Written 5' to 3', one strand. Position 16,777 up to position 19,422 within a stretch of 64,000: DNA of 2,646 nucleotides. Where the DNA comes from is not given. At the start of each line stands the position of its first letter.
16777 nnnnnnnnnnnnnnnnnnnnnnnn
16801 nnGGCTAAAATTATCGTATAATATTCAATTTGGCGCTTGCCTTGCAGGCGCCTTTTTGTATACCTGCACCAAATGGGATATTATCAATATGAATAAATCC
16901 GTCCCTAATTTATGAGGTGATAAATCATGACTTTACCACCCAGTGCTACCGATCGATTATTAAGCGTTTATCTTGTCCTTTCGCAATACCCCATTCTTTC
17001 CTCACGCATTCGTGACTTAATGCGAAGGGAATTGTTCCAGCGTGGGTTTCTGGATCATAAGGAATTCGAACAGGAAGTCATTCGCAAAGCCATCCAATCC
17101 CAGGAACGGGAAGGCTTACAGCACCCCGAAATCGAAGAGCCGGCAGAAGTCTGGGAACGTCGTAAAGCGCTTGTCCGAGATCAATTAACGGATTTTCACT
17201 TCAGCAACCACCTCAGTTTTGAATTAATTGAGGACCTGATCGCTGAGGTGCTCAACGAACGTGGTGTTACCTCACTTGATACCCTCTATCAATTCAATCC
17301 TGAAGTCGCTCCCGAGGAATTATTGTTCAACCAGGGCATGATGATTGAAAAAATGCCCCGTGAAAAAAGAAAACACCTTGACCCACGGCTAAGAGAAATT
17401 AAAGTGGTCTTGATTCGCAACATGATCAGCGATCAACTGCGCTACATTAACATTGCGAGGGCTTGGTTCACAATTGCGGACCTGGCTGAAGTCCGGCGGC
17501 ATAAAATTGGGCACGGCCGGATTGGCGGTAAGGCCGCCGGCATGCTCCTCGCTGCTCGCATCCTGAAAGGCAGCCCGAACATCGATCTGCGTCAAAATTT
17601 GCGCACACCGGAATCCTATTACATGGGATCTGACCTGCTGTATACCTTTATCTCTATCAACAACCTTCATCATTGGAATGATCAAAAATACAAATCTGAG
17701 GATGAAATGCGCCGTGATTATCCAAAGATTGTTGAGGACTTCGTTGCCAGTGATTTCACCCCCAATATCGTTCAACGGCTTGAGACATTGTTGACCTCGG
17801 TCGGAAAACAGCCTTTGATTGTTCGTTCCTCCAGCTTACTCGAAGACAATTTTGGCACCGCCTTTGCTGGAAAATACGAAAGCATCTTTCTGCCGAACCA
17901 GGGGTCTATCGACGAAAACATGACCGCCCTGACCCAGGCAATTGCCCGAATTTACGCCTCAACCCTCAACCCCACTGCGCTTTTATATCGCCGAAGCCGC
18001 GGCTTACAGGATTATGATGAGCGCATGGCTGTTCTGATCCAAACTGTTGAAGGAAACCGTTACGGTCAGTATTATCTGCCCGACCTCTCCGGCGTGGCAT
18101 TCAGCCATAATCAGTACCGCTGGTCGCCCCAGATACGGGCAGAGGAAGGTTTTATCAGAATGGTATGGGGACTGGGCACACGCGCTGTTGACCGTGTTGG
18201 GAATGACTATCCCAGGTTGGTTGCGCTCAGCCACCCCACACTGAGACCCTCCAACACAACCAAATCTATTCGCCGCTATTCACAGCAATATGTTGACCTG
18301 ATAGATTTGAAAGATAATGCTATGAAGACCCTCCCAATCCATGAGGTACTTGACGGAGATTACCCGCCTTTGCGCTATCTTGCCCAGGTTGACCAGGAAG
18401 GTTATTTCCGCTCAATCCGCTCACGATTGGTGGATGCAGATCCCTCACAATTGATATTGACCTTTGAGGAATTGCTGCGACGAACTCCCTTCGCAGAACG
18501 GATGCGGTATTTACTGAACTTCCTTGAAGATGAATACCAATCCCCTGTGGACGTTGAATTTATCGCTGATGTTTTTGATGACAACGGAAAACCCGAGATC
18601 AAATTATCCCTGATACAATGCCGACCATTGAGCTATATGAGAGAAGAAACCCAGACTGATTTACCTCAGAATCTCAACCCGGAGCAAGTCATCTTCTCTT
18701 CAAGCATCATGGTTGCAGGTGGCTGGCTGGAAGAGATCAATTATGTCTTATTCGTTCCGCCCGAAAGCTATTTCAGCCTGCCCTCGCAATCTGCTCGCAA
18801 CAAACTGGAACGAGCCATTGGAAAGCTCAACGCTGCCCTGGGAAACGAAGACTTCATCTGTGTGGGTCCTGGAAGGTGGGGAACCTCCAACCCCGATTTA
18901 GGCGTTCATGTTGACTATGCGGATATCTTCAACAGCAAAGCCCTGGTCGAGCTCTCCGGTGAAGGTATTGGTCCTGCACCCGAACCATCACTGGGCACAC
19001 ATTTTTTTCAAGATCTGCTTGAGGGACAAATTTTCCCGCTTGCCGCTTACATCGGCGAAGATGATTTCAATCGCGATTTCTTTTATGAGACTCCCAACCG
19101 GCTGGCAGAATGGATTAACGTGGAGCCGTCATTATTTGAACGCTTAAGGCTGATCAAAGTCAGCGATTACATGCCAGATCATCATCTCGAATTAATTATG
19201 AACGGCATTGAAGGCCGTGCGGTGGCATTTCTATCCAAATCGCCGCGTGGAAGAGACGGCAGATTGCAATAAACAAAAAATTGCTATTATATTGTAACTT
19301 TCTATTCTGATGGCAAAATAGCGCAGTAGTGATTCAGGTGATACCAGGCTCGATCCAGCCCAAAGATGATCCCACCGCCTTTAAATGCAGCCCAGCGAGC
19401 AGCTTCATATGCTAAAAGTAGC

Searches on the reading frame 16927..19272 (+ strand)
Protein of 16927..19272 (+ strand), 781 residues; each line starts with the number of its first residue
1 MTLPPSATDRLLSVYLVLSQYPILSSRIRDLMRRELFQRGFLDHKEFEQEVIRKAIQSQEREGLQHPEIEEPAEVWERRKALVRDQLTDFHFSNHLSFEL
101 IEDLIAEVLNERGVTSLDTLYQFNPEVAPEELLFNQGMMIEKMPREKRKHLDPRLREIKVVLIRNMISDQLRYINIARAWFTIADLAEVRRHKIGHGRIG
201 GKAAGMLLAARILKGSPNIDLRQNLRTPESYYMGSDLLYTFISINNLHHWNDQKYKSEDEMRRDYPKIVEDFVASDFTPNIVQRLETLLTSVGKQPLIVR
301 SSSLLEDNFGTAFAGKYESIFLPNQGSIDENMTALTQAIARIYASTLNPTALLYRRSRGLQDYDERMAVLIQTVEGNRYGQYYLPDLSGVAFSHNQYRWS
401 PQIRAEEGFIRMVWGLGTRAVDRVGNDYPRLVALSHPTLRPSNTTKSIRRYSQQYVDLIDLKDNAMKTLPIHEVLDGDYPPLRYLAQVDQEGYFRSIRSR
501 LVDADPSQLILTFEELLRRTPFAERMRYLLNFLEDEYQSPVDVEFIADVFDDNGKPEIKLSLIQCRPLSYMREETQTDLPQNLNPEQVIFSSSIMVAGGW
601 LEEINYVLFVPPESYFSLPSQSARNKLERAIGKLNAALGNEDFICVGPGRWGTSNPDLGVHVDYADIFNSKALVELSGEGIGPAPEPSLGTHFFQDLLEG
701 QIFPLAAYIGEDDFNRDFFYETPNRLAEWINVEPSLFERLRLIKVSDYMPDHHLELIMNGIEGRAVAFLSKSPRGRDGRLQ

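Call 23: search_protein_families(library=pfam, proteins=[window:16927-19272:+], max_evalue=0.00001)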
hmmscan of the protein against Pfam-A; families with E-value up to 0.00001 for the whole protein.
window:16927-19272:+ (781 aa): 1 family
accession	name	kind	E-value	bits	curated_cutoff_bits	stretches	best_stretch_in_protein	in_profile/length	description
PF01326.24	PPDK_N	-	1.3e-53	182.9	27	1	198-583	3-324/328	Pyruvate phosphate dikinase, AMP/ATP-binding domain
